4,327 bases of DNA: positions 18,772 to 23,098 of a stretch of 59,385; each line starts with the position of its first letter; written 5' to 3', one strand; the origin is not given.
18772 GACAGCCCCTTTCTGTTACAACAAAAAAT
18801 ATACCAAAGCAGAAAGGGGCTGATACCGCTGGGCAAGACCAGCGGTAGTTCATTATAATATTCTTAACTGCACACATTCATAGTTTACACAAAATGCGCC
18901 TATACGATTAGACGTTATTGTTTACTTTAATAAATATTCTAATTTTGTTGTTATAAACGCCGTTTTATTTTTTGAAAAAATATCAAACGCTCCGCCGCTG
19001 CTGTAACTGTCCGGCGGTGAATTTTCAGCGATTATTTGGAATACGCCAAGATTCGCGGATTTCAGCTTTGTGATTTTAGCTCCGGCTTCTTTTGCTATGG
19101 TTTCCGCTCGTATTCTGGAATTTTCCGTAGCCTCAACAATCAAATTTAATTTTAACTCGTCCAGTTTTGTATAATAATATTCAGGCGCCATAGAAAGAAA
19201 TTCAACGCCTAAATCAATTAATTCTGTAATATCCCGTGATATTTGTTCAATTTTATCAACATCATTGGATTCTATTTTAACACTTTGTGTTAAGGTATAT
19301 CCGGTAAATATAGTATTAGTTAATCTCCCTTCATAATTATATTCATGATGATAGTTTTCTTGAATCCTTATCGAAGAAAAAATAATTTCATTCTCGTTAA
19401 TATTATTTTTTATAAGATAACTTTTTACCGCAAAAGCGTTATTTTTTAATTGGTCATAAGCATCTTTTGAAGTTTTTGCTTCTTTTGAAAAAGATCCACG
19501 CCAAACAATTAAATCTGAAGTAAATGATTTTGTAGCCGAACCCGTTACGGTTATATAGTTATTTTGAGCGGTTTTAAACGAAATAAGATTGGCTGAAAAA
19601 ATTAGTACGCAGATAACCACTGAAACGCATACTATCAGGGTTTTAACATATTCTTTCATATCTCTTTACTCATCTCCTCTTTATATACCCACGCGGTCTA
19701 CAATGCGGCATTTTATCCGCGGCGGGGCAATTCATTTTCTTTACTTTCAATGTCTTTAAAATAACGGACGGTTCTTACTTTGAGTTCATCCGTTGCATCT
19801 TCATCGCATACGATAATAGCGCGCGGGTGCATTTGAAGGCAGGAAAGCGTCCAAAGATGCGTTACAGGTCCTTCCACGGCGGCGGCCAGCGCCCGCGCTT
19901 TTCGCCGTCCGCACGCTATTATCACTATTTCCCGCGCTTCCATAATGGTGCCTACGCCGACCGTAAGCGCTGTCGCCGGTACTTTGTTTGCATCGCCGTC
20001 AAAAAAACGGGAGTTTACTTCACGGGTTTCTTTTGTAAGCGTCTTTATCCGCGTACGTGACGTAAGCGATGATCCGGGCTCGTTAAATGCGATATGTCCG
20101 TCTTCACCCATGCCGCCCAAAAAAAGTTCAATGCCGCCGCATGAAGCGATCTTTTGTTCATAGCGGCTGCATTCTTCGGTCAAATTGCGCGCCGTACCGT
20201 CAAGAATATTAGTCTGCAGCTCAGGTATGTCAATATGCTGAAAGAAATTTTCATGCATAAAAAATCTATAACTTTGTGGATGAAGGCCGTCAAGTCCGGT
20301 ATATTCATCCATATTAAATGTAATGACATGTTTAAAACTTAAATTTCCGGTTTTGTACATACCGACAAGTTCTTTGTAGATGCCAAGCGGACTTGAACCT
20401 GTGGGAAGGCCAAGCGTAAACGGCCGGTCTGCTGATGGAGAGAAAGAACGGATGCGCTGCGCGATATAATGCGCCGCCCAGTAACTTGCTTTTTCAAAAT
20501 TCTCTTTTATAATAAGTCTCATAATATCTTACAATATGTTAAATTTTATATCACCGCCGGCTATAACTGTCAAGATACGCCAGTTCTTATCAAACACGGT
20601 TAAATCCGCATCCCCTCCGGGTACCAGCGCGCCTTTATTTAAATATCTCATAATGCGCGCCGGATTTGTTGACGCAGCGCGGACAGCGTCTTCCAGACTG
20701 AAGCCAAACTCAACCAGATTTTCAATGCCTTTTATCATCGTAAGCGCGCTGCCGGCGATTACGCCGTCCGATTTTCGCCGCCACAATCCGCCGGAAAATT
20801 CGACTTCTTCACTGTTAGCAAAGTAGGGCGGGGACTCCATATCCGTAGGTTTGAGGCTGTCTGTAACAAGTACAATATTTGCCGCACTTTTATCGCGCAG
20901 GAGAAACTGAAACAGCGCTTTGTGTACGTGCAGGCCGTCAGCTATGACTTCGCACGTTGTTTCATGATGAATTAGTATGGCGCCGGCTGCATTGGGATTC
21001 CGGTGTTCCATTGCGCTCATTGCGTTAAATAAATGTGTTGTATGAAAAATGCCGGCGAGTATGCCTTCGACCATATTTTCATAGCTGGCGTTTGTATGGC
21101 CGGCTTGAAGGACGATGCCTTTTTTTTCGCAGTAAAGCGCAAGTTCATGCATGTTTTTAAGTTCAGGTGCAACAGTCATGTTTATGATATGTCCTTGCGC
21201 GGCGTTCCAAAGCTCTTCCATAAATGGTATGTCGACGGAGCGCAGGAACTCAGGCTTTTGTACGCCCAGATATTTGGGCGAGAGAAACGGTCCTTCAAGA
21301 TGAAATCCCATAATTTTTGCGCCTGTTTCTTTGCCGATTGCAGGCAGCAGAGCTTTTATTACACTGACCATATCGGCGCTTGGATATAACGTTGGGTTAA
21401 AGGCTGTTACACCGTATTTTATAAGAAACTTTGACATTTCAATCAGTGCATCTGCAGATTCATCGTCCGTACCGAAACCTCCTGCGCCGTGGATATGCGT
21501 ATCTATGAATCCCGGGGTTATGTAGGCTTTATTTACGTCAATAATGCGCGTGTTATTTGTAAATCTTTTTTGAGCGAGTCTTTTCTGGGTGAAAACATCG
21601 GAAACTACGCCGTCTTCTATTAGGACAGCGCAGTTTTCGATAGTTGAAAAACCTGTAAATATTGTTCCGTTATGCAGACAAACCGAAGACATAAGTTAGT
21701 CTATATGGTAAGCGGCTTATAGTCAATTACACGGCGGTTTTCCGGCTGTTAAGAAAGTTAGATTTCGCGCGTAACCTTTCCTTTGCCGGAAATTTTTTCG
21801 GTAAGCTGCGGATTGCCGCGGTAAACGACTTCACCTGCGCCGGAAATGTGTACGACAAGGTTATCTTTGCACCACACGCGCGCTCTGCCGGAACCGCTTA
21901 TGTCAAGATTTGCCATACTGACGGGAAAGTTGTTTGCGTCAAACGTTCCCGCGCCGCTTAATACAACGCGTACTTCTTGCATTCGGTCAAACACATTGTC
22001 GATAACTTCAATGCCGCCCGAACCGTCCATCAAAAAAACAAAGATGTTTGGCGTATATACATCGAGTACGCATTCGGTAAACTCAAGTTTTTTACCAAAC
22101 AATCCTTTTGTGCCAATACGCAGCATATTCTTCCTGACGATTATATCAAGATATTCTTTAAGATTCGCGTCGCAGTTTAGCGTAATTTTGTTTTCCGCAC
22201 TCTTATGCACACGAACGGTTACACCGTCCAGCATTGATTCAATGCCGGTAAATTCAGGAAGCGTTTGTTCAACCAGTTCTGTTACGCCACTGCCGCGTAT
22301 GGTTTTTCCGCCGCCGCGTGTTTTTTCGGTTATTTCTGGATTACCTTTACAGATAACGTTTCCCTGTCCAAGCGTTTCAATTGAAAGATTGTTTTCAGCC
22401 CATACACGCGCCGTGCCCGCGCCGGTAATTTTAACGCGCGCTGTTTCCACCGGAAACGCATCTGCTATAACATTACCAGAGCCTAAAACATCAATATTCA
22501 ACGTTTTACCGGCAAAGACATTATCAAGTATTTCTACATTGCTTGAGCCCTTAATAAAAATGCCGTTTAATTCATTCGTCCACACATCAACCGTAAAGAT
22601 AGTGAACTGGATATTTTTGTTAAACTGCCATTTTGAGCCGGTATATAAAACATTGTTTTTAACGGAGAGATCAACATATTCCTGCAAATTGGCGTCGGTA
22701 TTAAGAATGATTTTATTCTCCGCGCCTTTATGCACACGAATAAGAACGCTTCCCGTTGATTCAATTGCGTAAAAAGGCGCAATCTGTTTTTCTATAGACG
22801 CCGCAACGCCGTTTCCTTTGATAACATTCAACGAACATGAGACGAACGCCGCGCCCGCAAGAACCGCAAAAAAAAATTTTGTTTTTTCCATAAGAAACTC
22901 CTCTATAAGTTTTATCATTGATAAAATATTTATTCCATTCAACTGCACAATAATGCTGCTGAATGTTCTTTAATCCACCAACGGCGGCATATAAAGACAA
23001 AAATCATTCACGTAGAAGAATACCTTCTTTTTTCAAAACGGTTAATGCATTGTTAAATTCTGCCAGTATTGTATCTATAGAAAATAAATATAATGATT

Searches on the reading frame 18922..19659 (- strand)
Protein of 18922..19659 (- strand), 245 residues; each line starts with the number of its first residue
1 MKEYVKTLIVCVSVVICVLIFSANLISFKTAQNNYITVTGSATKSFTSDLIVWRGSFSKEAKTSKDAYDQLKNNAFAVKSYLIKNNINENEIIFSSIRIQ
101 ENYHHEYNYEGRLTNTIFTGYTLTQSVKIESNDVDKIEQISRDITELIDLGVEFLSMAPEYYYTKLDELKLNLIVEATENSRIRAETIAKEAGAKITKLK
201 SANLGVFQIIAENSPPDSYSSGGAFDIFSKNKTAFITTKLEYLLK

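Call 8: search_protein_families(library=ncbifam, proteins=[window:18922-19659:-], max_evalue=1)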
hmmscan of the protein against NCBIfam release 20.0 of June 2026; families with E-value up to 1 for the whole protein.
window:18922-19659:- (245 aa): 2 families
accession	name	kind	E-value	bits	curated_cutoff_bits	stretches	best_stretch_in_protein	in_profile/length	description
NF008299.0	PRK11087.1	equivalog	5.1e-06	26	249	1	9-140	5-131/238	oxidative stress defense protein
TIGR03072.1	release_prfH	equivalog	0.031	13.8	166.65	0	30-98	49-114/200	peptide chain release factor H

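Call 9: search_protein_families(library=pfam, proteins=[window:18922-19659:-], max_evalue=0.1)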
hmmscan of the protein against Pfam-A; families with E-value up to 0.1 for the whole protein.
window:18922-19659:- (245 aa): 2 families
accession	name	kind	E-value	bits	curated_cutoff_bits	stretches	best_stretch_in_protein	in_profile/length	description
PF04402.19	SIMPL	-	4.2e-29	102.7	25.2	1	36-209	1-161/205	Protein of unknown function (DUF541)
PF24270.1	HTH_Cmi2_C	-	0.019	15.6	27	1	126-190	18-83/125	Cmi2, C-terminal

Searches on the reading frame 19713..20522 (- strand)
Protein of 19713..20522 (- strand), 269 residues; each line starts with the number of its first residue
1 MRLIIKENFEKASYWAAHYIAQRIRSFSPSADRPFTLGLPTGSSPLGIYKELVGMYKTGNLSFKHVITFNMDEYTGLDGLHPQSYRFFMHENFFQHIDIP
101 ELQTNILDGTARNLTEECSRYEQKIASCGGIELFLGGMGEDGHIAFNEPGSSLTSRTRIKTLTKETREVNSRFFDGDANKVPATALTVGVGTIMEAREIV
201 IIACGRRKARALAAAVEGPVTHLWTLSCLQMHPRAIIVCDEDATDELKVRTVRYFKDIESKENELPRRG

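Call 8: search_protein_families(library=ncbifam, proteins=[window:19713-20522:-], max_evalue=1)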
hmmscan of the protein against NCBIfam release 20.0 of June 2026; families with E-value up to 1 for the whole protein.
window:19713-20522:- (269 aa): 9 families
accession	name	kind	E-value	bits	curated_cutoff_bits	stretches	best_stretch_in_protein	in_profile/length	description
TIGR00502.1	nagB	equivalog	3.8e-118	393.5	236.9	1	1-259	1-259/259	glucosamine-6-phosphate deaminase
NF001685.0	PRK00443.1-5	equivalog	2.9e-115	384.1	513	1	1-261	1-261/266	glucosamine-6-phosphate deaminase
NF001684.0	PRK00443.1-4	subfamily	1.6e-81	273.7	326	1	1-257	1-249/260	glucosamine-6-phosphate deaminase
NF002557.0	PRK02122.1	subfamily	5e-70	236.4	384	1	5-248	33-276/653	glucosamine-6-phosphate deaminase-like protein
NF001682.0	PRK00443.1-1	equivalog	2.4e-48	164.8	528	1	35-244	30-231/262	glucosamine-6-phosphate deaminase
NF009022.0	PRK12358.1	equivalog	5.9e-33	114.4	247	1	1-248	1-238/239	glucosamine-6-phosphate deaminase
NF007291.0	PRK09762.1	equivalog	2.7e-30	105.7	271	1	3-240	6-234/236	galactosamine-6-phosphate isomerase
TIGR01198.1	pgl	equivalog_domain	7.5e-15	55.1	124.45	1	16-245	12-232/234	6-phosphogluconolactonase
NF053881.1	TransRegDeoRBac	equivalog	0.23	10.6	420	1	164-219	235-294/311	DNA-binding transcriptional repressor DeoR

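Call 9: search_protein_families(library=pfam, proteins=[window:19713-20522:-], max_evalue=0.1)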
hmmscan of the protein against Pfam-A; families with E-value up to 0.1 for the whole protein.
window:19713-20522:- (269 aa): 2 families
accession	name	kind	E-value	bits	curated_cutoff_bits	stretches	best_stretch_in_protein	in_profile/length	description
PF01182.26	Glucosamine_iso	-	1.4e-18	68.1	27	1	16-219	10-206/225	Glucosamine-6-phosphate isomerases/6-phosphogluconolactonase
PF04198.19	Sugar-bind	-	0.0093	15.6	27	1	168-219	185-240/257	Putative sugar-binding domain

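Call 55: list_cluster_members(proteins=[window:19713-20522:-, window:20529-21692:-, window:17323-18651:+, window:29137-29898:+, window:24726-25571:-, window:24543-24620:-, window:23004-24422:-])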
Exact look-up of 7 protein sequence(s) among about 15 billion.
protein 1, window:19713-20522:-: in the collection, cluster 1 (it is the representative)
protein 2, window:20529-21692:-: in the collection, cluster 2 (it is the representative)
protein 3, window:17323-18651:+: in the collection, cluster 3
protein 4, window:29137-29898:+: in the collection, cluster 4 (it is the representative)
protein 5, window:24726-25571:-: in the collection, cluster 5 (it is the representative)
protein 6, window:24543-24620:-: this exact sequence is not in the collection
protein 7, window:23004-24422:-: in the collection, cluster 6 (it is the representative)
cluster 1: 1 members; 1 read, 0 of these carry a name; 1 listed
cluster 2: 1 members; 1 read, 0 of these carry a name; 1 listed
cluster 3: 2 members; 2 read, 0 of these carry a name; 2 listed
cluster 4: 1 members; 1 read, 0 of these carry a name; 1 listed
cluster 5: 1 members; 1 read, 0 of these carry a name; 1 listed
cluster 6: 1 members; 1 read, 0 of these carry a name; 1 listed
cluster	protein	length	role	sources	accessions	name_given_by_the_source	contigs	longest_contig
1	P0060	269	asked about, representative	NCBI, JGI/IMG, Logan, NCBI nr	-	-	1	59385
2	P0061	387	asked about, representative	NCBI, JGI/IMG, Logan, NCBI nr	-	-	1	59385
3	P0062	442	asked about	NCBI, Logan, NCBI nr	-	-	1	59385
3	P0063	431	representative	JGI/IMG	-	-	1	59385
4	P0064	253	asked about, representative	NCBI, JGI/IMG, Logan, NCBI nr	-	-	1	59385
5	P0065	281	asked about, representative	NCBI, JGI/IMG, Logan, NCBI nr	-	-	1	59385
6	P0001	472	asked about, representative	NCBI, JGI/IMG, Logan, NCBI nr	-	-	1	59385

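Call 57: find_homologous_proteins(query=window:19713-20522:-, max_evalue=1e-40)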
Query window:19713-20522:- (269 aa): 7998 proteins with E <= 1e-40 among 8000 candidates; the best 120 are listed.
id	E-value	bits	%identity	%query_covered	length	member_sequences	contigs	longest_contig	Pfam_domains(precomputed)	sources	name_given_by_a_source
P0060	3.6e-179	612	100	100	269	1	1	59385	PF01182.27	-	-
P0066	3.0e-135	468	80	96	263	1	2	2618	PF01182.27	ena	-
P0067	1.0e-134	466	80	96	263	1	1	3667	PF01182.27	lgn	-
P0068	1.1e-133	463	80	96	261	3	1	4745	PF01182.27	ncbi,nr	ncbi:MAG: glucosamine-6-phosphate deaminase [Spirochaetaceae bacterium]|nr:glucosamine-6-phosphate d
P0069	2.3e-128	445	76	96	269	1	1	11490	PF01182.27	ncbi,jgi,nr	ncbi:MAG: glucosamine-6-phosphate deaminase [Spirochaetaceae bacterium]|jgi:glucosamine-6-phosphate 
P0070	4.7e-127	441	75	97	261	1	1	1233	PF01182.27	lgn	-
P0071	3.0e-122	425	73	97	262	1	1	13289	PF01182.27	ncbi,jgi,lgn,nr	ncbi:MAG: glucosamine-6-phosphate deaminase [Spirochaetaceae bacterium]|jgi:glucosamine-6-phosphate 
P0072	3.4e-122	425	71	97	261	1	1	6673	PF01182.27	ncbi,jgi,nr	ncbi:MAG: glucosamine-6-phosphate deaminase [Spirochaetaceae bacterium]|jgi:glucosamine-6-phosphate 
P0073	1.1e-121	423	74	96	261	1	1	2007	PF01182.27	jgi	jgi:glucosamine-6-phosphate deaminase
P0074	2.1e-120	419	73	96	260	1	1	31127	PF01182.27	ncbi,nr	ncbi:glucosamine-6-phosphate deaminase [Spirochaetia bacterium]|nr:glucosamine-6-phosphate deaminase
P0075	1.3e-119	417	70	96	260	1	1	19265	PF01182.27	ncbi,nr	ncbi:glucosamine-6-phosphate deaminase [Spirochaetia bacterium]|nr:glucosamine-6-phosphate deaminase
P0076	1.7e-119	416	71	97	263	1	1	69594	PF01182.27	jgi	jgi:glucosamine-6-phosphate deaminase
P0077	3.1e-119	415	70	97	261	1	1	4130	PF01182.27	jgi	jgi:glucosamine-6-phosphate deaminase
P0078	5.6e-119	414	69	99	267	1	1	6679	PF01182.27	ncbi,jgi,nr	ncbi:MAG: glucosamine-6-phosphate deaminase [Treponema sp.]|jgi:glucosamine-6-phosphate deaminase|nr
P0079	1.1e-118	413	70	96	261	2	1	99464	PF01182.27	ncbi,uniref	ncbi:glucosamine-6-phosphate deaminase [Treponema sp. TIM-1]|uniref:glucosamine-6-phosphate deaminas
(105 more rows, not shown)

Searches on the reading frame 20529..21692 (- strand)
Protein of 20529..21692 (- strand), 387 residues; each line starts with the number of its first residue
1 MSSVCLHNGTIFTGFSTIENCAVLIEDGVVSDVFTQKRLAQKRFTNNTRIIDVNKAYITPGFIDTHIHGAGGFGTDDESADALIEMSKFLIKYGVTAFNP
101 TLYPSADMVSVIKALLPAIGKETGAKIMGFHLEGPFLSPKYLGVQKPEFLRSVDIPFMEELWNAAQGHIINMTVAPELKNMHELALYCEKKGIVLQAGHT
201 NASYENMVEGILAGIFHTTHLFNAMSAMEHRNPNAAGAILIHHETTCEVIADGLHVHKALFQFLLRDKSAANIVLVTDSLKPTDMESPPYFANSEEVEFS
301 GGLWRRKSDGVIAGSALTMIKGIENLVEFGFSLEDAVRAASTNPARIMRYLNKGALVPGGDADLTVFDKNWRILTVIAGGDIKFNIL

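Call 8: search_protein_families(library=ncbifam, proteins=[window:20529-21692:-], max_evalue=1)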
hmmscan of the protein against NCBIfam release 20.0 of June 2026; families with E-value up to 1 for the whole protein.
window:20529-21692:- (387 aa): 63 families (the best 25 are shown)
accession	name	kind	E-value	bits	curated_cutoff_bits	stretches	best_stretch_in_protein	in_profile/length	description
TIGR00221.1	nagA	equivalog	5.1e-117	391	225.65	1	3-378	4-378/380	N-acetylglucosamine-6-phosphate deacetylase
NF008371.0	PRK11170.1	equivalog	2e-68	231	483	1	5-383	3-379/382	N-acetylglucosamine-6-phosphate deacetylase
NF006689.0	PRK09237.1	equivalog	1.4e-17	63.3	371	2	312-369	280-337/383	amidohydrolase/deacetylase family metallohydrolase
TIGR01975.1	isoAsp_dipep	equivalog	7.3e-14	51.7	331.25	2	310-382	302-375/389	beta-aspartyl-peptidase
TIGR03583.1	EF_0837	hypoth_equivalog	2.7e-12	46.4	432.15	2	314-368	276-330/365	amidohydrolase/deacetylase family metallohydrolase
TIGR03178.1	allantoinase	equivalog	3.1e-11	42.7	357.85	2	310-370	326-386/441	allantoinase AllB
TIGR02033.1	D-hydantoinase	equivalog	3.2e-10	39.6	393.25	2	5-70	2-61/454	dihydropyrimidinase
NF011990.0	PRK15446.2-6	subfamily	8.9e-10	37.8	233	2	3-67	2-64/390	alpha-D-ribose 1-methylphosphonate 5-triphosphate diphosphatase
TIGR02318.1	phosphono_phnM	equivalog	1e-09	37.8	390.55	2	328-380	315-372/376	phosphonate metabolism protein PhnM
TIGR00857.1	pyrC_multi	subfamily_domain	4.2e-09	35.9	279.05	2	330-370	330-370/412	dihydroorotase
NF011987.0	PRK15446.2-3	subfamily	1.5e-08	33.9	253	2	331-383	327-383/395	alpha-D-ribose 1-methylphosphonate 5-triphosphate diphosphatase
NF009941.0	PRK13404.1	subfamily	1.6e-08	33.7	647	2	331-372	365-407/478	dihydropyrimidinase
NF006837.0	PRK09357.1-2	equivalog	1.9e-08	33.3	575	1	5-71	4-65/428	dihydroorotase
TIGR02967.1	guan_deamin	equivalog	2.3e-08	33.5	375.4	1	17-68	3-53/401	guanine deaminase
NF058539.1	ergo_uti2_ErtD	equivalog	3.1e-08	33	650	2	20-70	18-63/449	hydantoin-5-propionate amidohydrolase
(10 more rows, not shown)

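Call 9: search_protein_families(library=pfam, proteins=[window:20529-21692:-], max_evalue=0.1)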
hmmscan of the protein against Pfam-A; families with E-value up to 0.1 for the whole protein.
window:20529-21692:- (387 aa): 3 families
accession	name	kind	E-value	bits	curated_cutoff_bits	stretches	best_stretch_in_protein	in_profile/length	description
PF01979.26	Amidohydro_1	-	1.8e-31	110.1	25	1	57-380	1-342/345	Amidohydrolase family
PF07969.17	Amidohydro_3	-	4.9e-10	39.9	29.7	2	331-370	407-447/472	Amidohydrolase family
PF22643.2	NagA_N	-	1.4e-05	25.6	27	1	6-41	4-39/51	NagA composite domain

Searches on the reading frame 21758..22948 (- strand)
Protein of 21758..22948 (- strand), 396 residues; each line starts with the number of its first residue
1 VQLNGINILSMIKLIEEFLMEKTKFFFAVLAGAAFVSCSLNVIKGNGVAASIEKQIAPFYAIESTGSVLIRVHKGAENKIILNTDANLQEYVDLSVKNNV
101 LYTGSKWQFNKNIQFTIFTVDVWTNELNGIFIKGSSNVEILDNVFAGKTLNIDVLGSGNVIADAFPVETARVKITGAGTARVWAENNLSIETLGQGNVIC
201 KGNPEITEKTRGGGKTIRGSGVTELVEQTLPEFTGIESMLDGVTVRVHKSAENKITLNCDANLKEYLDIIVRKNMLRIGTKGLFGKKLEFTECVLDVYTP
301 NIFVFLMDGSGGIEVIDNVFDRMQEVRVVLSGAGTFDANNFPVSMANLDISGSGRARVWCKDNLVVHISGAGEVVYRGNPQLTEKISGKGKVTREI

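Call 8: search_protein_families(library=ncbifam, proteins=[window:21758-22948:-], max_evalue=1)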
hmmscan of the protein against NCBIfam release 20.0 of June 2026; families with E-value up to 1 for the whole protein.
window:21758-22948:- (396 aa): 1 family
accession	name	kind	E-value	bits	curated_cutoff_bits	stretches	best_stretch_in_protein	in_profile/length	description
NF008353.0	PRK11142.1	equivalog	0.18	11.2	341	1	57-89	85-117/307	ribokinase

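Call 9: search_protein_families(library=pfam, proteins=[window:21758-22948:-], max_evalue=0.1)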
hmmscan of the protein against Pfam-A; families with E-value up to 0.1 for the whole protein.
window:21758-22948:- (396 aa): 2 families
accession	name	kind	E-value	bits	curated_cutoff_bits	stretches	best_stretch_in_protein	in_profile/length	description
PF10988.14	DUF2807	-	2.6e-39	135.3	24.2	4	323-380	124-181/181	Putative auto-transporter adhesin, head GIN domain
PF13229.12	Beta_helix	-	0.0027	17.8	25.9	0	108-176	73-136/158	Right handed beta helix region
